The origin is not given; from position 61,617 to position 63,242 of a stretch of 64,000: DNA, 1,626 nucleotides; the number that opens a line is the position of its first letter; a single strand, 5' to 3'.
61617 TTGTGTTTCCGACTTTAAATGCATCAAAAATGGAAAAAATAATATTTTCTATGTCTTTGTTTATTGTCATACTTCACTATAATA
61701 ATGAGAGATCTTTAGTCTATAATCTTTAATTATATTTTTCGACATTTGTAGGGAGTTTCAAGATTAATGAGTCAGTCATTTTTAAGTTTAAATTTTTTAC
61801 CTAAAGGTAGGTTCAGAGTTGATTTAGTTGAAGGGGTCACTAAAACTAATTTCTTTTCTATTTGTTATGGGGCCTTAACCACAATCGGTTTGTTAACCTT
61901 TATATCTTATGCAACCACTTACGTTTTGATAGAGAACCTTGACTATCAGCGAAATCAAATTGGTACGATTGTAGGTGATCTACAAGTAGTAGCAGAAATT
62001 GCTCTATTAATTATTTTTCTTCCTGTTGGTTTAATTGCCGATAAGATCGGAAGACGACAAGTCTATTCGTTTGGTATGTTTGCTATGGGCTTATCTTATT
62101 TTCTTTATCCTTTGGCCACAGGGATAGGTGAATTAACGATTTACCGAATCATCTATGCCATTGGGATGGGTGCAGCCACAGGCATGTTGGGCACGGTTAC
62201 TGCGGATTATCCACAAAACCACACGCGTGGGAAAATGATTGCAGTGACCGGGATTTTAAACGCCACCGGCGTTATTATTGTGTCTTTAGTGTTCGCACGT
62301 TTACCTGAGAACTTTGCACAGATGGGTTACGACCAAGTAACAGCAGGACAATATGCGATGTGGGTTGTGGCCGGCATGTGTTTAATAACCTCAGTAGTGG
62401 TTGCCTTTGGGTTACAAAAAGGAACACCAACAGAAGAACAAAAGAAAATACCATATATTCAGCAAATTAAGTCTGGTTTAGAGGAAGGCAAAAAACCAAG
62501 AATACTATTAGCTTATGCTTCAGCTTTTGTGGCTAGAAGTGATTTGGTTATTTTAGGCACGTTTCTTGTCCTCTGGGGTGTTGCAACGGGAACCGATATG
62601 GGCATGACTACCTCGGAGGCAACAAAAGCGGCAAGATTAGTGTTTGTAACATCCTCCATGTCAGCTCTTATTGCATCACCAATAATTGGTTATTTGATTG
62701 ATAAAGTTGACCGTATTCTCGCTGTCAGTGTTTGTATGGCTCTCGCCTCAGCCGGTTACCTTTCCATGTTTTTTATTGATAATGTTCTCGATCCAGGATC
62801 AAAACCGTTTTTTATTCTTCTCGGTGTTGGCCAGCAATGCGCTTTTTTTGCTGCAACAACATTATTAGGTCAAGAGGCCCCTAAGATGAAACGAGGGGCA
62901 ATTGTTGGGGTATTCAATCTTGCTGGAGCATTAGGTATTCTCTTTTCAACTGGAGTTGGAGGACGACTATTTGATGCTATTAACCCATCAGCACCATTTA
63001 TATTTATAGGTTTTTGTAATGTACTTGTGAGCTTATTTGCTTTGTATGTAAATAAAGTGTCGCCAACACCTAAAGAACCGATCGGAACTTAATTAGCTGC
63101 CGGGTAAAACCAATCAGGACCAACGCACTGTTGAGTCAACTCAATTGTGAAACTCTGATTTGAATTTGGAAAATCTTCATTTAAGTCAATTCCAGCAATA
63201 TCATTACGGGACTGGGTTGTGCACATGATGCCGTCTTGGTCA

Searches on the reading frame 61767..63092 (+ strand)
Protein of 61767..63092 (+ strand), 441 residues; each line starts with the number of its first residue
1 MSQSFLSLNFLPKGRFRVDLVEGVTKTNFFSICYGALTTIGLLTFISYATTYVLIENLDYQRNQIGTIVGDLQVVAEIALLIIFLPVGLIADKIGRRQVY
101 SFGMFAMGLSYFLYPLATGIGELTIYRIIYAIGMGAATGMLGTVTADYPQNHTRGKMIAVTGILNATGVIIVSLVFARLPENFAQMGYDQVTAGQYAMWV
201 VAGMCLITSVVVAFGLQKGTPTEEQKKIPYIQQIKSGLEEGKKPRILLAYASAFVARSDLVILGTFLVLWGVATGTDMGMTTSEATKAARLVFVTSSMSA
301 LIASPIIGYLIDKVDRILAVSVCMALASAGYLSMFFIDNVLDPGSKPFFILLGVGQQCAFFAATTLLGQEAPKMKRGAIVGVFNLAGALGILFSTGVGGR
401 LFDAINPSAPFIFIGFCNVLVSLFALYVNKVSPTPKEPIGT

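Call 66: find_encoding_contigs(protein=window:61767-63092:+, flank=10000, max_places=1)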
Protein window:61767-63092:+ (441 aa): 2 contigs read that carry it; 1 place shown.
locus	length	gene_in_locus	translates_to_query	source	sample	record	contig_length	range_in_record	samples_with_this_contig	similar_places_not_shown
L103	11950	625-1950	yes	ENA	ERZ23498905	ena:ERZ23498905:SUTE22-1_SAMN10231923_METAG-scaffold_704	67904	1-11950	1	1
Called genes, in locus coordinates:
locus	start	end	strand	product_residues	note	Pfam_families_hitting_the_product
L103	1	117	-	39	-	?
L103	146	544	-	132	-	PF13474:SnoaL_3, PF14534:DUF4440 (weak)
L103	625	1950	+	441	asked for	PF00083:Sugar_tr (weak), PF07690:MFS_1, PF00083:Sugar_tr (weak), PF07690:MFS_1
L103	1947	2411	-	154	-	-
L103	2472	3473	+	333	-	PF07224:Chlorophyllase, PF03403:PAF-AH_p_II (weak), PF12697:Abhydrolase_6 (faint)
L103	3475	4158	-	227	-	PF04140:ICMT, PF04191:PEMT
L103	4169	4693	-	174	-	PF07883:Cupin_2 (weak)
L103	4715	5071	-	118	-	PF01242:PTPS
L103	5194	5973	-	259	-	PF00753:Lactamase_B, PF16123:HAGH_C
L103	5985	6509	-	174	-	PF00994:MoCF_biosynth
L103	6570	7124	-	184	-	PF13560:HTH_31 (weak), PF01381:HTH_3, PF12844:HTH_19, PF13443:HTH_26 (weak), PF07883:Cupin_2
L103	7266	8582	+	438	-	PF00202:Aminotran_3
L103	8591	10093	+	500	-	PF00171:Aldedh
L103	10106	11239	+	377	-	PF05222:AlaDh_PNT_N, PF01262:AlaDh_PNT_C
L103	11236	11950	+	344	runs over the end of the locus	PF04055:Radical_SAM, PF06463:Mob_synth_C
